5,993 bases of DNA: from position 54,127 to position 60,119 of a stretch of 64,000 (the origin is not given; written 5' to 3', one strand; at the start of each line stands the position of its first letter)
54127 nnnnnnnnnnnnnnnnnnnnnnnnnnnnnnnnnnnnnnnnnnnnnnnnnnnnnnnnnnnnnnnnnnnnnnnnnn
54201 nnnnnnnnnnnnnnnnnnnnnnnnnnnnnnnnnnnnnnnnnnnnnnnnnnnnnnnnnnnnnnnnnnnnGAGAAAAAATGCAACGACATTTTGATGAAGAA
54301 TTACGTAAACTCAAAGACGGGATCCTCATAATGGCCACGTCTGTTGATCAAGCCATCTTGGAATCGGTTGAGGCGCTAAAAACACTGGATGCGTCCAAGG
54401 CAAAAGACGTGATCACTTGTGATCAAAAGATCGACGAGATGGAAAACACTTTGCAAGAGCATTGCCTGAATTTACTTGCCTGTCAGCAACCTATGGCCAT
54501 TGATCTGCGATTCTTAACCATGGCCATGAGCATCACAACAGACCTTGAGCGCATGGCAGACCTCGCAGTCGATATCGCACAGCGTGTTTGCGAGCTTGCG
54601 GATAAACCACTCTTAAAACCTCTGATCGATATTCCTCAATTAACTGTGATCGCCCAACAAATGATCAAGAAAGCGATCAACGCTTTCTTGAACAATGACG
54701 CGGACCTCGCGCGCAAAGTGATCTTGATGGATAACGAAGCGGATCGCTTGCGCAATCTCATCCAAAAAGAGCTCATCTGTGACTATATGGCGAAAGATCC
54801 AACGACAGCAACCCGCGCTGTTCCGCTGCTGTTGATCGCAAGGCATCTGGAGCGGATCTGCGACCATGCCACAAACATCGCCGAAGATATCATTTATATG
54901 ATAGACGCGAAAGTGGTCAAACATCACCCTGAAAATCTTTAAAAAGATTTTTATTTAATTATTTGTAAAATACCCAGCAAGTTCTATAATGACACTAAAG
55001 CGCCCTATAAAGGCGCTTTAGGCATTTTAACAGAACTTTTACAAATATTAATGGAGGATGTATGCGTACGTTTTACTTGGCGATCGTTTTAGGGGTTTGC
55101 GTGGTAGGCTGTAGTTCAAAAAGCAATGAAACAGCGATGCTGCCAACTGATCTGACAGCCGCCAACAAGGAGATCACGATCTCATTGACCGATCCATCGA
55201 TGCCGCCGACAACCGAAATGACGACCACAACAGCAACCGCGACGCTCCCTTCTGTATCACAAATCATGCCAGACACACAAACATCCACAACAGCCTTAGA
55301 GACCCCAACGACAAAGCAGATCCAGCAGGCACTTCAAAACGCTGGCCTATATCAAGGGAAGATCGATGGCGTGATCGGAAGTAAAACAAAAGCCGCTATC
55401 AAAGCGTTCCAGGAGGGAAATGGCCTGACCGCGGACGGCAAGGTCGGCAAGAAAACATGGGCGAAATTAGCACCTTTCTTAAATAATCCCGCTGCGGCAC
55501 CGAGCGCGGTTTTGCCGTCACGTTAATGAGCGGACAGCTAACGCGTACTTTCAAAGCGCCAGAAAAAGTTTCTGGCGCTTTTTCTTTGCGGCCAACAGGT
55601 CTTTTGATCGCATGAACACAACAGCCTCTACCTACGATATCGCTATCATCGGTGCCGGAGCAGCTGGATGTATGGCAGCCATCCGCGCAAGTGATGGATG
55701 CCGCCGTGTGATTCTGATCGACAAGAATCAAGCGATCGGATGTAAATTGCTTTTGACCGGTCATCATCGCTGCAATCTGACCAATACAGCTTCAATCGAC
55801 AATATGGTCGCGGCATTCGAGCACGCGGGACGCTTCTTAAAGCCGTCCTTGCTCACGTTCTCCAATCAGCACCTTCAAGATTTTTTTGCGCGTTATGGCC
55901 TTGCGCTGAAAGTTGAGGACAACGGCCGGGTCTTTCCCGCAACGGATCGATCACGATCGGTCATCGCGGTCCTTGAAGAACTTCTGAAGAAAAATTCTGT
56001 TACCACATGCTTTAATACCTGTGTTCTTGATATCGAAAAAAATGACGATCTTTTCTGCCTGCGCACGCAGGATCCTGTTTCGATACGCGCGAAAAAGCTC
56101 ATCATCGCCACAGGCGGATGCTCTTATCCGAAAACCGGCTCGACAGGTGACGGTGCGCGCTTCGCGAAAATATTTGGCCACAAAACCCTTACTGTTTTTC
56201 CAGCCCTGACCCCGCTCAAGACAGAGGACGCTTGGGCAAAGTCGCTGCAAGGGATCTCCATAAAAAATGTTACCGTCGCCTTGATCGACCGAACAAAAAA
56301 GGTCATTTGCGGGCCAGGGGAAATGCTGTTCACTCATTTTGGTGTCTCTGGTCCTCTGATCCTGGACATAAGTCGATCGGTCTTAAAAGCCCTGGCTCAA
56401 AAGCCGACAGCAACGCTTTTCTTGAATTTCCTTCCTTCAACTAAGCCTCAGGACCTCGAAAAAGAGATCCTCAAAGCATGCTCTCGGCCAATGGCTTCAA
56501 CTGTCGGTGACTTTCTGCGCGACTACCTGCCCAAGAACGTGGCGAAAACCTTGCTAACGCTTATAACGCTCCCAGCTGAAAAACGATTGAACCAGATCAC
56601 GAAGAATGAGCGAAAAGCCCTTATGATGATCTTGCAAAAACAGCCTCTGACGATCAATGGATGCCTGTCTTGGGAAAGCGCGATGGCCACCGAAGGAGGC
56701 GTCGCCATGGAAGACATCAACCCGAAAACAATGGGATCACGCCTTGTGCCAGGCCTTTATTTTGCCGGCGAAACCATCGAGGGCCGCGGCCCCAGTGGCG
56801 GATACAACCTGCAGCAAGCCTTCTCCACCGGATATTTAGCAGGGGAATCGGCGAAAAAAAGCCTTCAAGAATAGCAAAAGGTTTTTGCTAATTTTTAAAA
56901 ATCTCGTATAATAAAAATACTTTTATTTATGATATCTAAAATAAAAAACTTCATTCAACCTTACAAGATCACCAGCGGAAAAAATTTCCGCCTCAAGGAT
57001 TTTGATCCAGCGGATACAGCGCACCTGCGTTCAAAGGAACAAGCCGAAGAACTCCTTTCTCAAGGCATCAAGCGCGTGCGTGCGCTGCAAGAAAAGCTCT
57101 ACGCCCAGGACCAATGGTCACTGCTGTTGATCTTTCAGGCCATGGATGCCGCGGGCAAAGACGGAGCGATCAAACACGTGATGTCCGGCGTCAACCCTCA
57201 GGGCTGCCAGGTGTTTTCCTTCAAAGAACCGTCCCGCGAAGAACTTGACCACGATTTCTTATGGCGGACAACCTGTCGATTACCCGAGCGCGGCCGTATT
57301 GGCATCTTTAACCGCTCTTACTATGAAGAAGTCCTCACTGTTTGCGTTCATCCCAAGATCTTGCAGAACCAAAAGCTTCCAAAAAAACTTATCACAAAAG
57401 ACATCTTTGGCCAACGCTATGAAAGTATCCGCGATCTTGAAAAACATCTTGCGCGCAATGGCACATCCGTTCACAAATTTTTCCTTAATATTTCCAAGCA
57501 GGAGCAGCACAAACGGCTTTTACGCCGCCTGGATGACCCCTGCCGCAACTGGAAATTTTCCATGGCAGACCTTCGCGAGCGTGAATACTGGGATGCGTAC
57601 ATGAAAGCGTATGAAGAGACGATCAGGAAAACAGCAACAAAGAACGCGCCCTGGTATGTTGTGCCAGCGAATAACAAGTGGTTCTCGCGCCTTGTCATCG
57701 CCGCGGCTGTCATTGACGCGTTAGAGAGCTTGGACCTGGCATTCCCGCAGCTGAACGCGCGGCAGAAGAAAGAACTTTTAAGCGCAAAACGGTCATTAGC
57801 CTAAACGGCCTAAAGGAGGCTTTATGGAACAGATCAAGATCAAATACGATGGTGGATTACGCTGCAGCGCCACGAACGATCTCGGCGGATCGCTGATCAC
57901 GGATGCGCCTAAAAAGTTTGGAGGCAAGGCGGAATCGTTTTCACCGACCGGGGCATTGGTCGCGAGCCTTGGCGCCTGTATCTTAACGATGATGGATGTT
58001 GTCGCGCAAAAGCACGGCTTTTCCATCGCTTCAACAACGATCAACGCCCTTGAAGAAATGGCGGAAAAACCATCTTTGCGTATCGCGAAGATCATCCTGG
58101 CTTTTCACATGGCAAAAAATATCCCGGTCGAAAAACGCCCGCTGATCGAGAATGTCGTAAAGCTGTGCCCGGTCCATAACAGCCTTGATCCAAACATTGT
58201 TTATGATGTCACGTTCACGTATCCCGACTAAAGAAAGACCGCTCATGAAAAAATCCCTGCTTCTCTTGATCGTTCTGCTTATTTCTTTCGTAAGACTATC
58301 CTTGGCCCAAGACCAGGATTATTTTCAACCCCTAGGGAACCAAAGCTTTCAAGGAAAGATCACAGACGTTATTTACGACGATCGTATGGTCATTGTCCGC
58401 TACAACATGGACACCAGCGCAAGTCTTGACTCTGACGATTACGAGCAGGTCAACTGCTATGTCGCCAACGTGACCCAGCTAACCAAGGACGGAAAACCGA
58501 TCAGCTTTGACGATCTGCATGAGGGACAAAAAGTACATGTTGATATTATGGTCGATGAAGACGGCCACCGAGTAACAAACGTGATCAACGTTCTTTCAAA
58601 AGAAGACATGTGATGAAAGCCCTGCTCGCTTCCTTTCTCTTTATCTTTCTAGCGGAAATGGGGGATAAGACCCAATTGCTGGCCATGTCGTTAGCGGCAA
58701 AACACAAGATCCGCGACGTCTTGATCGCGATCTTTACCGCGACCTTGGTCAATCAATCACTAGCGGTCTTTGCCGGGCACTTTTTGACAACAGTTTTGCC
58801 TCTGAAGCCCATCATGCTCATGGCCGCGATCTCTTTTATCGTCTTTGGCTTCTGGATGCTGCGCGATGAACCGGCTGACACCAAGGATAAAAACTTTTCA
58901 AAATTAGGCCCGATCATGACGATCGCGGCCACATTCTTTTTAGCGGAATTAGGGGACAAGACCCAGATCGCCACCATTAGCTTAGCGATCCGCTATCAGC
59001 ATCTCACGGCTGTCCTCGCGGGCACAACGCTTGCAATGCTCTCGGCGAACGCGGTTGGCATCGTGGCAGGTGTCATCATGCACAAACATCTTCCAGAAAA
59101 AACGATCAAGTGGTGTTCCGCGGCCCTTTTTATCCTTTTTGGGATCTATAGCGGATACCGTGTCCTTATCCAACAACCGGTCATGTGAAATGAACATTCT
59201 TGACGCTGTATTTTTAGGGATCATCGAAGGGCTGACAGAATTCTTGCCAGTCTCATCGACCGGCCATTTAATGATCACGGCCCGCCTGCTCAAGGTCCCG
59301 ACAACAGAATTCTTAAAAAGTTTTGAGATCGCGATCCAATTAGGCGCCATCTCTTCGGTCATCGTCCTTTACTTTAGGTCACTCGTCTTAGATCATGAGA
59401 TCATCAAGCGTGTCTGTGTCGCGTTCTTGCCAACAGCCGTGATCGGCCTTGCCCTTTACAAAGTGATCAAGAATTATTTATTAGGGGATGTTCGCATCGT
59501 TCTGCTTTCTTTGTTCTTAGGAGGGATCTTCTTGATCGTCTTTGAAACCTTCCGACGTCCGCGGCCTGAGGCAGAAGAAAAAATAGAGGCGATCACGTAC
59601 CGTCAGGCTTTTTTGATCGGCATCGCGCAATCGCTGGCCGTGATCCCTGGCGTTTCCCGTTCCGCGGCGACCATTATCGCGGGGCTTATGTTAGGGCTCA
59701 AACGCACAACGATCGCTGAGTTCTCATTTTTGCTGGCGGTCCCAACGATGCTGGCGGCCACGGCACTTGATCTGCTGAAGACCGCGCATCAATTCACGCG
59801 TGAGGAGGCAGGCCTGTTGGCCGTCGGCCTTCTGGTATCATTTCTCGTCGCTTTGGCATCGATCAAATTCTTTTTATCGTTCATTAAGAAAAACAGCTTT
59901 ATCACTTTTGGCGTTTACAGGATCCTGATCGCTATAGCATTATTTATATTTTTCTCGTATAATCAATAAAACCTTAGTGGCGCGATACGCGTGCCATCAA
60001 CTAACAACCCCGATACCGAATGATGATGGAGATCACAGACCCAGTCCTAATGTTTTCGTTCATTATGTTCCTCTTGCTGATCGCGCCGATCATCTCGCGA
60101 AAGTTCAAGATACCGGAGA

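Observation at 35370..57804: Roughly 20 kb same-strand phosphate locus with two complete pst-phoU systems, a two-component pair, two porins, arsC and ppk2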

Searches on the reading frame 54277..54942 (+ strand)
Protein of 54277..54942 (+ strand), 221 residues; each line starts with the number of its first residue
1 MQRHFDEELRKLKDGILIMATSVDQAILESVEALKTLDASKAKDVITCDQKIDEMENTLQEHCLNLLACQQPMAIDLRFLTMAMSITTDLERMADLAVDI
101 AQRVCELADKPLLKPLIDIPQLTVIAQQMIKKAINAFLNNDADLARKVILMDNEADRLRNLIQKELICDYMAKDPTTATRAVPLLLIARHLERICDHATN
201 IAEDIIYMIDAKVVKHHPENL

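Call 5: search_protein_families(library=pfam, proteins=[window:54277-54942:+])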
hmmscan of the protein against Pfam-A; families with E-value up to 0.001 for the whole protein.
window:54277-54942:+ (221 aa): 1 family
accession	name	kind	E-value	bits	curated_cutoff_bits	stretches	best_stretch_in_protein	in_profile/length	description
PF01895.24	PhoU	-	1e-44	151.2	23.5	2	121-205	3-89/89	PhoU domain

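Call 84: search_protein_families(library=ncbifam, proteins=[window:54277-54942:+], max_evalue=1e-8)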
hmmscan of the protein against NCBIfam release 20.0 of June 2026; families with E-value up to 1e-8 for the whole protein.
window:54277-54942:+ (221 aa): 2 families
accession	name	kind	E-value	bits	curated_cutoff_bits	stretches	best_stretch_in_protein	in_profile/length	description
TIGR02135.1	phoU_full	equivalog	2.9e-57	193.7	130.25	1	4-212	2-210/212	phosphate signaling complex protein PhoU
NF008332.0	PRK11115.1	equivalog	1.4e-35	122.9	342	1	4-217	13-225/239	phosphate signaling complex protein PhoU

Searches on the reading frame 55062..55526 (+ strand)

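Call 5: search_protein_families(library=pfam, proteins=[window:55062-55526:+])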
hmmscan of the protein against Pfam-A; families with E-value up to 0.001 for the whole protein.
window:55062-55526:+ (154 aa): 2 families
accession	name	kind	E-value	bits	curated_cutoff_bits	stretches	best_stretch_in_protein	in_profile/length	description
PF01471.23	PG_binding_1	-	7.2e-19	68.2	23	1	83-136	4-57/57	Putative peptidoglycan binding domain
PF08823.16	PG_binding_2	-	0.0001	22.9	21.1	1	75-122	9-56/74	Putative peptidoglycan binding domain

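Call 84: search_protein_families(library=ncbifam, proteins=[window:55062-55526:+], max_evalue=1e-8)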
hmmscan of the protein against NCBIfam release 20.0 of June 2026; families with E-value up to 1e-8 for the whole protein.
window:55062-55526:+ (154 aa): 4 families
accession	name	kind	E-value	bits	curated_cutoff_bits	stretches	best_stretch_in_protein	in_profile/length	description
TIGR02869.1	spore_SleB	equivalog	5.8e-14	52.4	236.5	1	85-140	17-72/201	spore cortex-lytic enzyme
TIGR03979.1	His_Ser_Rich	equivalog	1.8e-12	47.7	121.65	1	40-132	90-182/190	His-Xaa-Ser repeat protein HxsA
NF052335.1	PdgHdaseHSB129560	equivalog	7.1e-10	38.7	500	1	83-136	275-328/330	peptidoglycan hydrolase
NF052336.1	PdgHdaseHSB100310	equivalog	5.6e-09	35.8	500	1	83-136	260-313/316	peptidoglycan hydrolase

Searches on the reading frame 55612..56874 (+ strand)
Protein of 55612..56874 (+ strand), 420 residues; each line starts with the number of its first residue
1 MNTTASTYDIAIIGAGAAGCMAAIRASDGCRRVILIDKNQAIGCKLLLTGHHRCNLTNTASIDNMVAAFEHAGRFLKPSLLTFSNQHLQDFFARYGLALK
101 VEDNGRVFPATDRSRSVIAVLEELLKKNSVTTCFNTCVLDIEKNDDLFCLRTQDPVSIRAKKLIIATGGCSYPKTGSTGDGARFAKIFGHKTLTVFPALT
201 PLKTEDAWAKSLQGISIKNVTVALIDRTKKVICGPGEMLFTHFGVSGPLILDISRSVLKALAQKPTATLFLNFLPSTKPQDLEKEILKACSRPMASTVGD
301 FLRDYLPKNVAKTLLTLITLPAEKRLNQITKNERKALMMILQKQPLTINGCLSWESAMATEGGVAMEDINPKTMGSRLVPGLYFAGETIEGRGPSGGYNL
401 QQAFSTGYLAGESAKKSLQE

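Call 5: search_protein_families(library=pfam, proteins=[window:55612-56874:+])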
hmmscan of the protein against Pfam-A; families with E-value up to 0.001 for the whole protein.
window:55612-56874:+ (420 aa): 10 families
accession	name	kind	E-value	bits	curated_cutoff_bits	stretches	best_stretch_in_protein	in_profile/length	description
PF03486.20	HI0933_like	-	2.5e-74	250.2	50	1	9-412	2-243/244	HI0933-like protein Rossmann domain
PF22780.1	HI0933_like_1st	-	3.6e-33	115.2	27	1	197-357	2-163/165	HI0933-like protein barrel and H2TH domain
PF07992.20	Pyr_redox_2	-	7.6e-09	35.8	26.1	1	8-170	1-110/291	Pyridine nucleotide-disulphide oxidoreductase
PF00890.30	FAD_binding_2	-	9.5e-09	35.4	20.4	1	9-45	1-37/414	FAD binding domain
PF12831.13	FAD_oxidored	-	1.5e-08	34.8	27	1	9-168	1-145/416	FAD dependent oxidoreductase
PF13738.12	Pyr_redox_3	-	2.8e-08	33.8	30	1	121-175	87-140/305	Pyridine nucleotide-disulphide oxidoreductase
PF01266.30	DAO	-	5.9e-08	33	27.9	1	9-111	1-94/353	FAD dependent oxidoreductase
PF01134.28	GIDA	-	9.5e-08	31.9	22.1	0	9-39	1-31/391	Glucose inhibited division protein A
PF13454.12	NAD_binding_9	-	2e-06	28.3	21.8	1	11-168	1-153/155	FAD-NAD(P)-binding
PF13450.12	NAD_binding_8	-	0.00064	20.4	21.9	0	12-44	1-33/68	NAD(P)-binding Rossmann-like domain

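Call 84: search_protein_families(library=ncbifam, proteins=[window:55612-56874:+], max_evalue=1e-8)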
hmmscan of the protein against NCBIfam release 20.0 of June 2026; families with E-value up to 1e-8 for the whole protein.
window:55612-56874:+ (420 aa): 3 families
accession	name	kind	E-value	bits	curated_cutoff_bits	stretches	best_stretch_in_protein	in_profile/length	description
TIGR00275.1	TIGR00275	subfamily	4.7e-127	424.1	183.8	1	10-411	1-400/401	aminoacetone oxidase family FAD-binding enzyme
TIGR03862.1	flavo_PP4765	subfamily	4.3e-37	127.8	242.65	1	33-418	4-375/376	TIGR03862 family flavoprotein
TIGR02032.1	GG-red-SF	subfamily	1.8e-09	37.7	158.8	1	8-171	1-149/297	geranylgeranyl reductase family protein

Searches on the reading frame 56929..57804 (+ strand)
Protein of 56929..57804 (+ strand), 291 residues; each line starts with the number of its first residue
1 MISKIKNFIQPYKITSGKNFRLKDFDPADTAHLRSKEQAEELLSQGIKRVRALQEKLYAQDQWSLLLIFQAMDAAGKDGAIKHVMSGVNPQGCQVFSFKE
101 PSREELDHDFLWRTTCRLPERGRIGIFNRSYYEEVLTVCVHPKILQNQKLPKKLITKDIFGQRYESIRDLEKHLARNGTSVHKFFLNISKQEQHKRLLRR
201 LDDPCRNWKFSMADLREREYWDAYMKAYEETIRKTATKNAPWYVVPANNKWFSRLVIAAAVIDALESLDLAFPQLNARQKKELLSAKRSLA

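Call 5: search_protein_families(library=pfam, proteins=[window:56929-57804:+])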
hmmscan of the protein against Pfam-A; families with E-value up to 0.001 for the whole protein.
window:56929-57804:+ (291 aa): 1 family
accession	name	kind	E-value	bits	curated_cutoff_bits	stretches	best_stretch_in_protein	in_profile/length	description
PF03976.20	PPK2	-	5.2e-66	222.9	22.3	1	35-267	3-223/229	Polyphosphate kinase 2 (PPK2)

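Call 84: search_protein_families(library=ncbifam, proteins=[window:56929-57804:+], max_evalue=1e-8)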
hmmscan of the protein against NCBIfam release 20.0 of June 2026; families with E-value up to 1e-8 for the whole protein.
window:56929-57804:+ (291 aa): 5 families
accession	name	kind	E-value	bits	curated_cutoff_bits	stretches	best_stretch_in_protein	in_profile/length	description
NF042973.1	ADPpolyPPhtase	equivalog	6.9e-126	419.2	450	1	10-290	4-285/285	ADP-polyphosphate phosphotransferase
TIGR03709.1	PPK2_rel_1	subfamily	7.8e-116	385.9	247.2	1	11-282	3-263/264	PPK2 family polyphosphate kinase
TIGR03708.1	poly_P_AMP_trns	equivalog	6.5e-53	180.1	547.65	1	31-266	267-490/493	polyphosphate:AMP phosphotransferase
TIGR03707.1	PPK2_P_aer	equivalog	1.1e-42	146.3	301.8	1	52-266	20-222/230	polyphosphate kinase 2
NF050016.1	PolyPhAMPPhtase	equivalog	7.4e-40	137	800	1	41-266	256-470/472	polyphosphate:AMP phosphotransferase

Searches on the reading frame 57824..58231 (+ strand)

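Call 5: search_protein_families(library=pfam, proteins=[window:57824-58231:+])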
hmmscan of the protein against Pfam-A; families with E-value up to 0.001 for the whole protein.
window:57824-58231:+ (135 aa): 1 family
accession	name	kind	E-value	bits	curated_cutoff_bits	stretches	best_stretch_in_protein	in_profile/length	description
PF02566.24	OsmC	-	5.6e-13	49.6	27.5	1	34-127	1-97/100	OsmC-like protein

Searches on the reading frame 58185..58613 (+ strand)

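Call 5: search_protein_families(library=pfam, proteins=[window:58185-58613:+])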
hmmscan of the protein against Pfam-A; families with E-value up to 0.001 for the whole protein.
window:58185-58613:+ (142 aa): 0 families

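Call 42: search_protein_families(library=pfam, proteins=[window:58185-58613:+], max_evalue=1)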
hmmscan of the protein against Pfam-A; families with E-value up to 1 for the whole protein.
window:58185-58613:+ (142 aa): 3 families
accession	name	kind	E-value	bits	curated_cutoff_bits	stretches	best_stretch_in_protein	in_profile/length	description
PF03032.20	FSAP_sig_propep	-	0.036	14.5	27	1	21-43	3-23/46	Frog skin active peptide family signal and propeptide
PF18914.6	DUF5666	-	0.13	13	27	1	91-128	19-53/60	Domain of unknown function (DUF5666)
PF11604.15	CusF_Ec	-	0.14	12.4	27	1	105-132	42-69/72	Copper binding periplasmic protein CusF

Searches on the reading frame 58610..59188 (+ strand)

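Call 5: search_protein_families(library=pfam, proteins=[window:58610-59188:+])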
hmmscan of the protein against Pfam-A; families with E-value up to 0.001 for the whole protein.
window:58610-59188:+ (192 aa): 2 families
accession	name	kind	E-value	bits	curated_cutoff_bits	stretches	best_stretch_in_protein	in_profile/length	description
PF01169.24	GDT1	-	2.6e-44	149.8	27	2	104-178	2-75/75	Divalent cation/proton antiporter GDT1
PF01925.25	TauE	-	3.8e-05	23.9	32.6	0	122-180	178-236/237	Sulfite exporter TauE/SafE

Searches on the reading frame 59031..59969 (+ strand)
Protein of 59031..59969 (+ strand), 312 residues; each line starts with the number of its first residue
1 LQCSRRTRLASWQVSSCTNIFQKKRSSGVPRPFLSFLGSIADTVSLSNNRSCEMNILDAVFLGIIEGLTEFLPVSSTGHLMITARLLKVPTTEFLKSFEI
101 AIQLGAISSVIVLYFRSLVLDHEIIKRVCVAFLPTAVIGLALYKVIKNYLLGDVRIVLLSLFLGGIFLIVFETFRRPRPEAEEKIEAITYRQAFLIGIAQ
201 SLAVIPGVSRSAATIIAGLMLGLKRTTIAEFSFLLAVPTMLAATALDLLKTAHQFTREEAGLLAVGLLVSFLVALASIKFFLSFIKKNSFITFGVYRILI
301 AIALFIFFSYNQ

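Call 5: search_protein_families(library=pfam, proteins=[window:59031-59969:+])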
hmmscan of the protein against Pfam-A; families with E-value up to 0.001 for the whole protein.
window:59031-59969:+ (312 aa): 1 family
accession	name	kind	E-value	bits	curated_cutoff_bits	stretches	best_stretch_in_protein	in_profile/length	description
PF02673.24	BacA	-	1.7e-71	241.4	33.4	1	59-302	1-256/257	Bacitracin resistance protein BacA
